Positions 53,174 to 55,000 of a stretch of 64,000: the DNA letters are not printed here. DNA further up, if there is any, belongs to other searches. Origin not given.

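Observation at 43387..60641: Exopolysaccharide locus whose gene set matches the exosortase/PEP-CTERM-associated module (ligase-ACP-AsnB-deacetylase-GT4x2 + sugar transferase + Wza-like + PEP-CTERM protein)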

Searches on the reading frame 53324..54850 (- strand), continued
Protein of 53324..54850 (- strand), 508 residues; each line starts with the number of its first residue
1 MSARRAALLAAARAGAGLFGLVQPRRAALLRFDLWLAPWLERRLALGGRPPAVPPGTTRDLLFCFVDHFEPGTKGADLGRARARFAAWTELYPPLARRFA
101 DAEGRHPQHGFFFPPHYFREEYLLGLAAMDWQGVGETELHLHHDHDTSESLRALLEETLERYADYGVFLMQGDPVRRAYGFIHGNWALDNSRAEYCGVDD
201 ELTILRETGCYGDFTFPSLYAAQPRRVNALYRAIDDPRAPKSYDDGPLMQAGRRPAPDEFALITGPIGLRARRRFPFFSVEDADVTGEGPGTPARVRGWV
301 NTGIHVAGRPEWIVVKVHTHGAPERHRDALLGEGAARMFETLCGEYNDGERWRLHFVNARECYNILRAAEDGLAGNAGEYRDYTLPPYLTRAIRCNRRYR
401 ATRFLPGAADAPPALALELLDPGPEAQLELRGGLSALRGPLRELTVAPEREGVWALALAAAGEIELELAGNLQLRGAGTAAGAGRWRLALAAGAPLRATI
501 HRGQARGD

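Call 32: find_related_loci(query=A3, collection=genome_contigs, flank=10000)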
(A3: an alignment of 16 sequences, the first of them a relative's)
Query A3 (508 aa) in genome_contigs; peptide patterns used: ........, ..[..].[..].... (x = any residue, [..] = any of these).
512 stretches matched a pattern; 493 encode a relative of the query (tblastn E <= 1e-3); the best 80 are kept; 80 distinct loci.
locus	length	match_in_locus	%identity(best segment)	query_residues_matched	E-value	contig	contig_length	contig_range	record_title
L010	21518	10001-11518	83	6-506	0e+0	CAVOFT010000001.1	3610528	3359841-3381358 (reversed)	MAG: uncultured bacterium isolate MFD09964.bin.1.74 genome assembly, contig: contig_1130, whole genome shotgun sequence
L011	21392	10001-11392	69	19-481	0e+0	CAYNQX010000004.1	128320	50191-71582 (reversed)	MAG TPA_asm: uncultured bacterium isolate binchicken_co97_412 genome assembly, contig: NODE_323_length_128320_cov_42.644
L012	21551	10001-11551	63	6-501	0e+0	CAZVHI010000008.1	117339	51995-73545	MAG TPA_asm: uncultured bacterium isolate binchicken_co97_418 genome assembly, contig: NODE_402_length_117339_cov_34.721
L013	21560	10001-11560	57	1-503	0e+0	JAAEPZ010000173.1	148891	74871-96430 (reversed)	MAG: bacterium isolate Gpa_5 GpaG_CONTIG873732, whole genome shotgun sequence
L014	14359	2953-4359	63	25-476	7e-170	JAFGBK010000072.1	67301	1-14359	MAG: Candidatus Krumholzibacteriota bacterium isolate Zod_Metabat.1031 k87_3208902, whole genome shotgun sequence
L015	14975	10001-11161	42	34-428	3e-102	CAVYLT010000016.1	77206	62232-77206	MAG: Nitrospirota bacterium isolate MFD01299.bin.2.211 genome assembly, contig: contig_124746, whole genome shotgun sequ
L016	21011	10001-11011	48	60-393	5e-98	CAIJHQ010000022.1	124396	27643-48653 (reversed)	MAG: Candidatus Omnitrophica bacterium isolate AM-sed-core1-D1_bin-136 genome assembly, contig: bin-136:22/68, whole gen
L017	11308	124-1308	47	6-397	5e-98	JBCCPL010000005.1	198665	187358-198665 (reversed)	MAG: Pseudomonadota bacterium isolate P01_D01_bin.127 k141_1579289_length_198665_cov_21.7208, whole genome shotgun seque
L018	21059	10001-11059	47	39-386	2e-96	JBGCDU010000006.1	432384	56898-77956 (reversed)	MAG: Congregibacter sp. isolate SGMAG-65 contig6, whole genome shotgun sequence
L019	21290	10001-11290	45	1-428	3e-93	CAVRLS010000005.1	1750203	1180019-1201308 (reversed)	MAG: uncultured Acidobacteriota bacterium isolate MFD01275.bin.2.196 genome assembly, contig: contig_3346, whole genome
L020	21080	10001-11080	47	31-392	1e-92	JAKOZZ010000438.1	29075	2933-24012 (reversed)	MAG: Pseudomonadota bacterium isolate USSF_maxbin.055 k201_57213, whole genome shotgun sequence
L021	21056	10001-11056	48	39-386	2e-92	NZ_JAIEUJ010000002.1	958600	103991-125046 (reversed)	Novilysobacter antarcticus strain GW1-59 scaffold2, whole genome shotgun sequence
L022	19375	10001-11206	45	11-412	3e-92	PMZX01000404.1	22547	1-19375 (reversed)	MAG: Myxococcales bacterium isolate fen_1103 73.20110800_E3M.7_contig_3523, whole genome shotgun sequence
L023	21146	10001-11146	47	23-396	1e-91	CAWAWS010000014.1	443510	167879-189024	MAG: uncultured delta proteobacterium isolate MFD04540.bin.2.104 genome assembly, contig: contig_22973, whole genome sho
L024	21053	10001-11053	48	39-385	1e-91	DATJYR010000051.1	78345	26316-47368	MAG TPA_asm: Steroidobacteraceae bacterium isolate SMAG_U15157 k141_910735, whole genome shotgun sequence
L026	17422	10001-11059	47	32-387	9e-91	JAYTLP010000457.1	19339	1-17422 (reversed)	MAG: Myxococcales bacterium isolate GFS_3369 GFS_3369_456, whole genome shotgun sequence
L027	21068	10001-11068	45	32-385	5e-91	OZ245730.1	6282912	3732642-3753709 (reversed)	MAG: Calditrichia bacterium isolate b0d004ed-fac9-4c7c-be48-ce0904fd85ed genome assembly, chromosome: 1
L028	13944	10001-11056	48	39-386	6e-91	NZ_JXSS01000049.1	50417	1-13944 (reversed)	Lysobacter sp. A03 NODE_18, whole genome shotgun sequence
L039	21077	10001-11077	45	33-392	3e-89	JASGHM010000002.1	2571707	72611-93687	MAG: Piscinibacter sp. isolate 5N018 JMF-2111-06-0005.ont.bin.18_1, whole genome shotgun sequence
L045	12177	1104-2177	41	31-389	2e-88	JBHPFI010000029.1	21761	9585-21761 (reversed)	Candidatus Omnitrophota bacterium isolate SAG AM-311-J02 NODE_29_length_21761_cov_27.397724, whole genome shotgun sequen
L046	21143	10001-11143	44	1-386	5e-88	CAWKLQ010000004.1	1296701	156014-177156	MAG: uncultured beta proteobacterium isolate MFD04651.bin.1.130 genome assembly, contig: contig_2274, whole genome shotg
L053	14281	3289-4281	48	59-387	6e-91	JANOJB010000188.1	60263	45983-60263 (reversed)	MAG: Pseudomonadota bacterium isolate SOY_63_concoct_362_sub SOY_63_k141_3919058, whole genome shotgun sequence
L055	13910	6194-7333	40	6-387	3e-87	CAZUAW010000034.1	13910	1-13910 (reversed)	MAG TPA_asm: uncultured Thiotrichales bacterium isolate SRP345593_co1_92 genome assembly, contig: NODE_1332_length_13910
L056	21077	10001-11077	45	33-392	5e-87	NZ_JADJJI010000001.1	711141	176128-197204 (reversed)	MAG: Piscinibacter sp. isolate Ejby_18-Q3-R6-50_BATAC.337 tig00000693-10-7110010, whole genome shotgun sequence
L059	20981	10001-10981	48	61-385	8e-87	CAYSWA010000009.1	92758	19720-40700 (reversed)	MAG TPA_asm: uncultured candidatus Brocadiaceae bacterium isolate SRP141376_co1_83 genome assembly, contig: NODE_608_len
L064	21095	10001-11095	45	34-394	3e-86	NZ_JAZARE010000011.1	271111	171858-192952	Ideonella sp. BN130291 contig11, whole genome shotgun sequence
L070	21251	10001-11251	40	8-447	2e-85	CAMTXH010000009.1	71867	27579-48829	MAG: uncultured Omnitrophica bacterium isolate G01_MAG_00006 genome assembly, contig: G01_MAG_00006_000000000013, whole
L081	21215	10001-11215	40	38-452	1e-84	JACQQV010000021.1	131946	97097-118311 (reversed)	MAG: Candidatus Omnitrophota bacterium isolate NC_groundwater_1342_Ag_S-0.2um_51_121 S_p2_S4_coassembly_k141_581338, who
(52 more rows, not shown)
